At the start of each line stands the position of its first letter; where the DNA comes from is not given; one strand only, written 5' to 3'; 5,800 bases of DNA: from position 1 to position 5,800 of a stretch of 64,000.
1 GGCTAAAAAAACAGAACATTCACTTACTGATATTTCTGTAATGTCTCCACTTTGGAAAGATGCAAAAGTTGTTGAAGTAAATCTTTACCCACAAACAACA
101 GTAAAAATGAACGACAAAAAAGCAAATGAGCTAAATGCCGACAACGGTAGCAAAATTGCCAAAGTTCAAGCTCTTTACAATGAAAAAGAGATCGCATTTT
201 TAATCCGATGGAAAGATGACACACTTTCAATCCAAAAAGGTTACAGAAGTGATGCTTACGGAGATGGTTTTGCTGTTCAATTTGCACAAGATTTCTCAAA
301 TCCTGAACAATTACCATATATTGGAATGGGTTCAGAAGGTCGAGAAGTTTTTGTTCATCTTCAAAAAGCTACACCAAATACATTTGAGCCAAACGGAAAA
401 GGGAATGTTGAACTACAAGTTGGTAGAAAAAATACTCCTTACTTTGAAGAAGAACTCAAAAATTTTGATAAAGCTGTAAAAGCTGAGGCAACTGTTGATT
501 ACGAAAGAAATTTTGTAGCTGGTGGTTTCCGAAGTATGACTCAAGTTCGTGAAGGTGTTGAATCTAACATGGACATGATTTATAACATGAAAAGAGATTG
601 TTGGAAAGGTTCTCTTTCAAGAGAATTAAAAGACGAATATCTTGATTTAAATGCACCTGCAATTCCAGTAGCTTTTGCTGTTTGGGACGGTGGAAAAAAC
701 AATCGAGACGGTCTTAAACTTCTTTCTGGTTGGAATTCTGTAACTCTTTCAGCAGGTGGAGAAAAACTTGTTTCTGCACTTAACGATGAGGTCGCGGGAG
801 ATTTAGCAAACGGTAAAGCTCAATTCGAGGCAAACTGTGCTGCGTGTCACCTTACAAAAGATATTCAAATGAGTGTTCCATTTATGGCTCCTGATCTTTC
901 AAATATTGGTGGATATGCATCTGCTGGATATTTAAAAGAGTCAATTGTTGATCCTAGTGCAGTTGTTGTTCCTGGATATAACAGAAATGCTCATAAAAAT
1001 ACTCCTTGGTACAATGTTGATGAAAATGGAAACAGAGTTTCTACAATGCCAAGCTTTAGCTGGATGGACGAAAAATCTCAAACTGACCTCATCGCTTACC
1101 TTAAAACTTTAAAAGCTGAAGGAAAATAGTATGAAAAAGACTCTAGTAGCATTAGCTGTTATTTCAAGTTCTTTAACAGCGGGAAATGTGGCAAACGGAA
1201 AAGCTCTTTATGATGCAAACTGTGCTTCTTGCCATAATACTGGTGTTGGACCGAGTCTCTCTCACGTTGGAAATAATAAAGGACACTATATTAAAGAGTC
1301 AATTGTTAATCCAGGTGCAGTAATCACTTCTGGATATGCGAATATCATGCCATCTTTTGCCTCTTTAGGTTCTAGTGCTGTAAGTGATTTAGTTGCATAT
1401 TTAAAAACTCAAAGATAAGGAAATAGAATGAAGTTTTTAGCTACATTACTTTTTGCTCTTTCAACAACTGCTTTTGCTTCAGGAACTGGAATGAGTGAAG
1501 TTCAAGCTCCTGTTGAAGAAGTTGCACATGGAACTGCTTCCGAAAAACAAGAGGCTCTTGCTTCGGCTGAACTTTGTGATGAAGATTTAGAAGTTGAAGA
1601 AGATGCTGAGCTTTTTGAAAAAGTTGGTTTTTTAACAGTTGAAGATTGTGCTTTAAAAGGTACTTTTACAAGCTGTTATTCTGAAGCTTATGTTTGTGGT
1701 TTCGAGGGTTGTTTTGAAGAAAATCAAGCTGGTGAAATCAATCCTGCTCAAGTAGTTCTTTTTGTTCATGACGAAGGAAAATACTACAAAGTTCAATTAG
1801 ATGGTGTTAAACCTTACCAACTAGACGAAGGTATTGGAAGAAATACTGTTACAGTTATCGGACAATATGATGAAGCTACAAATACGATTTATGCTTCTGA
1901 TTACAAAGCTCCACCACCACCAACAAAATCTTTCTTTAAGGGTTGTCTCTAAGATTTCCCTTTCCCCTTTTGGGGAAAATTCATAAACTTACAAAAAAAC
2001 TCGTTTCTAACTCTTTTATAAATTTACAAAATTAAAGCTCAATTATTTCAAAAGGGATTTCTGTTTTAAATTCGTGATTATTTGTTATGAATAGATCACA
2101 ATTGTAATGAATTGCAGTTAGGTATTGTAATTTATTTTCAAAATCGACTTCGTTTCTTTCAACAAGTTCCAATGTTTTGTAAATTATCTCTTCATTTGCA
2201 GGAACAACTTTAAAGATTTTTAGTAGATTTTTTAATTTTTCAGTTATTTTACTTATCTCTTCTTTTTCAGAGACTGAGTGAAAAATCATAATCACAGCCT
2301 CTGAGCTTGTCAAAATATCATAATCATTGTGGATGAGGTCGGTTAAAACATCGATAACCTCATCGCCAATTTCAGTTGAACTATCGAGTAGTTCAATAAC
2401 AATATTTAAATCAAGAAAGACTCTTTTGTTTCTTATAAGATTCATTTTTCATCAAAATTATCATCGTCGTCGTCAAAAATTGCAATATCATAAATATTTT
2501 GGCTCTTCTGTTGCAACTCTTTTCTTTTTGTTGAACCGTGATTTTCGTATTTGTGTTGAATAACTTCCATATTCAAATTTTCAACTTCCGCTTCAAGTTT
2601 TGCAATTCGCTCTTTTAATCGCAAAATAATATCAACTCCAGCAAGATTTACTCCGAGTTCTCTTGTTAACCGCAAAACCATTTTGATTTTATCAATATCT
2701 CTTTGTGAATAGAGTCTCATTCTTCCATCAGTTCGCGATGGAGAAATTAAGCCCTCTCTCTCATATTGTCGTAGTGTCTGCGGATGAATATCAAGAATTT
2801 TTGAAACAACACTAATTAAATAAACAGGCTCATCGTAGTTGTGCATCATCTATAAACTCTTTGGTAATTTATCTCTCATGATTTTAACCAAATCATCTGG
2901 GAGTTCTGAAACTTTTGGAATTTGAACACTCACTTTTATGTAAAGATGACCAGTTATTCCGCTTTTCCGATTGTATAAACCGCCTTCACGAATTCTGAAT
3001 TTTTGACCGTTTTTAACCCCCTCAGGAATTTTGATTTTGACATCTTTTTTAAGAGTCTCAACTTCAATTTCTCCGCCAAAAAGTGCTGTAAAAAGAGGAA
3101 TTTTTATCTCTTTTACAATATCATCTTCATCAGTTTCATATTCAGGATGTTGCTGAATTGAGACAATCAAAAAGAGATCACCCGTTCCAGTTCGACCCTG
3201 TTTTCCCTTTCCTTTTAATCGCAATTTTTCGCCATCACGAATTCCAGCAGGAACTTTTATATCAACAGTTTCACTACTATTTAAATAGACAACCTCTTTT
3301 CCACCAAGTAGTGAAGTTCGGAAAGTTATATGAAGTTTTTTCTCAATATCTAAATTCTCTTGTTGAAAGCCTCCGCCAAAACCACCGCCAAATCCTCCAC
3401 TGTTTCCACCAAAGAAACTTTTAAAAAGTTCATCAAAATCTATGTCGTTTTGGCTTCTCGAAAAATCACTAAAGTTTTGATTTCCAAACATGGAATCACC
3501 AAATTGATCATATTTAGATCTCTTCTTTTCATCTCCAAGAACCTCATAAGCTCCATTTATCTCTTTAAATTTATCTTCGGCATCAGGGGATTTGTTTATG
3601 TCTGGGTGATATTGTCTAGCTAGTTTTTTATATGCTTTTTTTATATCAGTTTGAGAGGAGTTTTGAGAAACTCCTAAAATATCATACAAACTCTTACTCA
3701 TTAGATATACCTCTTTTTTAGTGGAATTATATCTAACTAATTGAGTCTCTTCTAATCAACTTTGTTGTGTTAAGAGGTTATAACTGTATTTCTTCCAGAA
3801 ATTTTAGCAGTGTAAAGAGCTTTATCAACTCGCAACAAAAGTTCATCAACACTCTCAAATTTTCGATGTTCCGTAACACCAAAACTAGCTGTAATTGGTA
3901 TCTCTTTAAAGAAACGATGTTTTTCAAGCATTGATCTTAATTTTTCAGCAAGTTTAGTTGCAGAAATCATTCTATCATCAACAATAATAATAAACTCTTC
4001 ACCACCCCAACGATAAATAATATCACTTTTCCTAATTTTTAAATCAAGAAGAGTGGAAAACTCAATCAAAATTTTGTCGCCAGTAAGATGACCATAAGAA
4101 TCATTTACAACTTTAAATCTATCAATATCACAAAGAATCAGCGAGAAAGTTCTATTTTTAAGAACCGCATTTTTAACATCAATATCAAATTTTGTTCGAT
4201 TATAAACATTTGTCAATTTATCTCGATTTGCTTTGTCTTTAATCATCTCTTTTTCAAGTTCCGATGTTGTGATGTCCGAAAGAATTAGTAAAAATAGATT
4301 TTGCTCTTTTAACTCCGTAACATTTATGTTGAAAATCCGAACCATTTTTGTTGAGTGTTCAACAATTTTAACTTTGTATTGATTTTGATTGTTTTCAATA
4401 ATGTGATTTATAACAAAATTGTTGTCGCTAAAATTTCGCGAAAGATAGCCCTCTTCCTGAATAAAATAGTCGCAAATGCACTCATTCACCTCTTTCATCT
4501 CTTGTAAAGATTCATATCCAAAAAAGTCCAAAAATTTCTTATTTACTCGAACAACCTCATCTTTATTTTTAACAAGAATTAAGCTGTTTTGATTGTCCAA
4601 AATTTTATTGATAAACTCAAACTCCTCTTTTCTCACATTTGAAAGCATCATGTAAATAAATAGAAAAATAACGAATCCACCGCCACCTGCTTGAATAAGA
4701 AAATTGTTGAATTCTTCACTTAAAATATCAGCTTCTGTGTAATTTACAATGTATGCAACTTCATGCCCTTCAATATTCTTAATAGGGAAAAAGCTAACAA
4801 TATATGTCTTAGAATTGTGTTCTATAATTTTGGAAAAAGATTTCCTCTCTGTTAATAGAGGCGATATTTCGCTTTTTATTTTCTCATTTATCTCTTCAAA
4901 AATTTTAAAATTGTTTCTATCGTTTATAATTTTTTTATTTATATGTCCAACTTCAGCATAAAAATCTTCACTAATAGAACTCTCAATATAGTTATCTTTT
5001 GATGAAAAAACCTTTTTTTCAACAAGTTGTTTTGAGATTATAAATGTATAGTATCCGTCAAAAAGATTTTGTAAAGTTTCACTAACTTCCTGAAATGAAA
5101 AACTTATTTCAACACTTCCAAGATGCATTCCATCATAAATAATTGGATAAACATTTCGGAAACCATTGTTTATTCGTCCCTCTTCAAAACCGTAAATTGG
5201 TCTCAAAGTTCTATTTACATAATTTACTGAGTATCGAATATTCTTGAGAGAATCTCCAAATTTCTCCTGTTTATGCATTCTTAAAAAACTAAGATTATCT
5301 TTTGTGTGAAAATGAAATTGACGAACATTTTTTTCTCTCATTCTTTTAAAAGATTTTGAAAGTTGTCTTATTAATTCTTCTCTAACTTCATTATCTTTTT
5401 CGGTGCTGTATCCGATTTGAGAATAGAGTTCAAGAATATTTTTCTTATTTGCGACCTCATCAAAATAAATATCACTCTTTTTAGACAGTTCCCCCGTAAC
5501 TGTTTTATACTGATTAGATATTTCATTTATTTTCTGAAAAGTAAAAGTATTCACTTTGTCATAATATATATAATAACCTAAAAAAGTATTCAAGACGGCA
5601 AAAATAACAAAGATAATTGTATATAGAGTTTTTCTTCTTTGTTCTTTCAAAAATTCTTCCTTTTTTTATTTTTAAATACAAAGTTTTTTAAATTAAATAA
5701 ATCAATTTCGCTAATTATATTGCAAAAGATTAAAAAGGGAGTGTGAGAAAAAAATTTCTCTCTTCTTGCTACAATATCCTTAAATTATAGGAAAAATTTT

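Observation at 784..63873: Massively over-represented 10-mer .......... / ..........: candidate DNA uptake, Chi or KOPS-type genomic signal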

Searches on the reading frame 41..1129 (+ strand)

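Call 10: search_protein_families(library=ncbifam, proteins=[window:41-1129:+])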
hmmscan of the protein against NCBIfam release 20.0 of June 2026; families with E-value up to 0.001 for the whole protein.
window:41-1129:+ (362 aa): 6 families
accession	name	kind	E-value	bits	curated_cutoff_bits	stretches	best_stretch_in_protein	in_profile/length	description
TIGR03477.1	DMSO_red_II_gam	subfamily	7.1e-26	90.8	169.85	2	155-235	119-205/206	DMSO reductase family type II enzyme, heme b subunit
NF042980.1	EthbenzDh_ebdC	equivalog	2.6e-09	36.9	400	1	155-230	127-205/214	ethylbenzene dehydrogenase subunit gamma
TIGR02603.1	CxxCH_TIGR02603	domain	1.9e-08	34.4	68.15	1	253-316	1-61/134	putative heme-binding domain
TIGR04485.1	thiosulf_SoxX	equivalog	0.0001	22.9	61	1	264-356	3-77/78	sulfur oxidation c-type cytochrome SoxX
NF050122.1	bc1_QcrC_actin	exception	0.00011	21.6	200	0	235-273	115-154/253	cytochrome bc1 complex diheme cytochrome c subunit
NF045930.1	Cytc6PetJCyano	equivalog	0.00043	20.2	135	0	248-271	21-44/110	cytochrome c6 PetJ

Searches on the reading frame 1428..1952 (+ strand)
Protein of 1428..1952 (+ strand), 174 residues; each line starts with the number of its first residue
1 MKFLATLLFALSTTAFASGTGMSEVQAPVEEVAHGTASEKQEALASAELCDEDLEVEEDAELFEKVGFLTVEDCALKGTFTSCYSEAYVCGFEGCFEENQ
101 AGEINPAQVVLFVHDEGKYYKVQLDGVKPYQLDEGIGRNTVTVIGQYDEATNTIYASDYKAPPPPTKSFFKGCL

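Call 39: search_protein_families(library=pfam, max_evalue=0.00001, proteins=[window:1428-1952:+])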
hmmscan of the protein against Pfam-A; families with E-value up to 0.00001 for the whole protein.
window:1428-1952:+ (174 aa): 0 families

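Call 62: search_protein_families(library=ncbifam, max_evalue=0.001, proteins=[window:1428-1952:+])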
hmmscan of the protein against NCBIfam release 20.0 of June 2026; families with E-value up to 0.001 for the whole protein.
window:1428-1952:+ (174 aa): 0 families

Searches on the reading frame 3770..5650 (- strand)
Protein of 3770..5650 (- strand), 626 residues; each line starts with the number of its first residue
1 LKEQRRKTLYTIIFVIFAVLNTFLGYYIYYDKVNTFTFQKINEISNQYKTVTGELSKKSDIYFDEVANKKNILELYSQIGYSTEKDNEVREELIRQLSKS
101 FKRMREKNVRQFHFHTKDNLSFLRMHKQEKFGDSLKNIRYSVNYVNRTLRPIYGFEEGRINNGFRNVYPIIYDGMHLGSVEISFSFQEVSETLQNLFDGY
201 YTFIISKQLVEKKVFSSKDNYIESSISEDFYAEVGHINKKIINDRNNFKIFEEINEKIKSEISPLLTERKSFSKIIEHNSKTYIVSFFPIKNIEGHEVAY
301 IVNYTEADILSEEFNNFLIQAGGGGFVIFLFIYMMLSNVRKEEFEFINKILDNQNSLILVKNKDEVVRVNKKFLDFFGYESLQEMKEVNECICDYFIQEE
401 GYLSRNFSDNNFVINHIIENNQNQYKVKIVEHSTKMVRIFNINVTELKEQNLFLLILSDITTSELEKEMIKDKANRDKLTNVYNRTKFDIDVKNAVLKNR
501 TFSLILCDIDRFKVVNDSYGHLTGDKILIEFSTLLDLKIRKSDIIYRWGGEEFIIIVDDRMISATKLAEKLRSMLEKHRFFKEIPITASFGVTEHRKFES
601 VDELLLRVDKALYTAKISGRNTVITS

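Call 10: search_protein_families(library=ncbifam, proteins=[window:3770-5650:-])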
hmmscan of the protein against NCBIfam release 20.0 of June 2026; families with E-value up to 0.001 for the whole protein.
window:3770-5650:- (626 aa): 20 families
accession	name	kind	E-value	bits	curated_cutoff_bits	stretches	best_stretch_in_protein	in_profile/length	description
NF007380.0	PRK09894.1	equivalog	1.6e-44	152.5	256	1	462-624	117-285/296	diguanylate cyclase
NF007135.0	PRK09581.1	equivalog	8.7e-40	136.9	474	1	472-625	290-454/457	PleD family two-component system response regulator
NF038266.1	diguan_SiaD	equivalog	2.3e-38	132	290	1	468-622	88-251/252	biofilm regulation diguanylate cyclase SiaD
NF051473.1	DigCycDgcsShew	equivalog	4.9e-37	127.9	400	1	465-622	126-287/291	diguanylate cyclase DgcS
TIGR00254.1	GGDEF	domain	1e-36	126.2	37.4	1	472-624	3-165/168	diguanylate cyclase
NF007298.0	PRK09776.1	equivalog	3e-29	101.6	1135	1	455-623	665-842/1111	diguanylate cyclase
NF007423.1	PRK09966.1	equivalog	4.8e-29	101.4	325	1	464-616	229-390/390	diguanylate cyclase DgcN/YfiN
NF041606.1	dguan_cyc_DgcA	equivalog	1.5e-27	96.5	370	1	498-624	206-337/340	diguanylate cyclase DgcA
NF047654.1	DiguCycDgcRLepto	equivalog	3.8e-27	95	500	1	448-624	108-294/295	diguanylate cyclase DgcR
NF011955.1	PRK15426.1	equivalog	2.9e-23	81.8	408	1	471-625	395-560/564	cellulose biosynthesis regulator diguanylate cyclase DgcQ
NF047872.1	GGDEF_GdpS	equivalog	9.2e-22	77.7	400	1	472-624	185-348/355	GGDEF domain-containing protein GdpS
NF045675.1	PhdiestaseDibA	equivalog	1.1e-21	76.8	980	1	351-622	84-360/623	phosphodiesterase DibA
NF007474.0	PRK10060.1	equivalog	2.2e-21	75.8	782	1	342-622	108-391/663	cyclic di-GMP phosphodiesterase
NF007599.0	PRK10245.1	equivalog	1e-19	70.3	402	1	467-622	203-366/371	diguanylate cyclase AdrA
NF040885.1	diguan_DgcJ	equivalog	1.3e-18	67.1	500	1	475-617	342-487/493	diguanylate cyclase DgcJ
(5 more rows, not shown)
